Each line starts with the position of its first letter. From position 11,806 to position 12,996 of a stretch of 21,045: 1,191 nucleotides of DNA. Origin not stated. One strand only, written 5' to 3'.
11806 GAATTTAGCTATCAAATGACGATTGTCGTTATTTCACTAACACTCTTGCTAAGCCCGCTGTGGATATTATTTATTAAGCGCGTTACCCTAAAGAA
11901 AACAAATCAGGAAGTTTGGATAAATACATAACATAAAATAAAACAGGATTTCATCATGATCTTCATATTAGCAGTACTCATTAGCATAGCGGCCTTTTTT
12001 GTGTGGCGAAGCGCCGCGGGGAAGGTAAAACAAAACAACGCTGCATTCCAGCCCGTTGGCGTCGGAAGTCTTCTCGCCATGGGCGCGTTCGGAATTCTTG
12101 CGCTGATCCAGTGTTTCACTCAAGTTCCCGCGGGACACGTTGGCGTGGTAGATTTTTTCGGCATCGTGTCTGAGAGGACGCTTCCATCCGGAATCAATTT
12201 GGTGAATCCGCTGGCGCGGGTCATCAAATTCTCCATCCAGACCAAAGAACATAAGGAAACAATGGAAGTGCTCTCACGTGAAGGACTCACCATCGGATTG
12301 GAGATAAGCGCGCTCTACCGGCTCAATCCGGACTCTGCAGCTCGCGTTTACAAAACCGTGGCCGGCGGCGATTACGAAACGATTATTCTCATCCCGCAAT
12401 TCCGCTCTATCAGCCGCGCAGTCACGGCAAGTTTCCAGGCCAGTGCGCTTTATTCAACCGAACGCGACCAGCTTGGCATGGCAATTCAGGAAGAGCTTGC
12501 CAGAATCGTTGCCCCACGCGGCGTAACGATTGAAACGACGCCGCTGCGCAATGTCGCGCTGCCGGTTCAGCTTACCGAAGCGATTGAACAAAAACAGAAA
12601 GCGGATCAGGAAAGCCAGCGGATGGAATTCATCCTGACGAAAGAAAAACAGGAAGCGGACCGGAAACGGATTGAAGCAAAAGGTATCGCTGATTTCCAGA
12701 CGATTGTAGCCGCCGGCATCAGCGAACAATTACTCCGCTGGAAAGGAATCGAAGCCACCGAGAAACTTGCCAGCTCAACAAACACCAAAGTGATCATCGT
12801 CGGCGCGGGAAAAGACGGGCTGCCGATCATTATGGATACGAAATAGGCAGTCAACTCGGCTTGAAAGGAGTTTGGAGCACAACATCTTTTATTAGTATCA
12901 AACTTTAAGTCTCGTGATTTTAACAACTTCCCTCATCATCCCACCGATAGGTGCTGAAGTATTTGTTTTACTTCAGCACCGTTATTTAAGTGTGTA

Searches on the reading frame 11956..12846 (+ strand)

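Call 9: search_protein_families(library=pfam, proteins=[window:11956-12846:+], max_evalue=0.01)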
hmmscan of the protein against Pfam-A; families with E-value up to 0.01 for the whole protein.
window:11956-12846:+ (296 aa): 2 families
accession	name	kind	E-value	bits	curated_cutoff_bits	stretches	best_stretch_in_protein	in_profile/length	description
PF01145.31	Band_7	-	3.4e-24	86.3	23.6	1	56-234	2-169/176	SPFH domain / Band 7 family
PF18057.6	DUF5594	-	0.0036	17.8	27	1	177-283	17-123/128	Domain of unknown function (DUF5594)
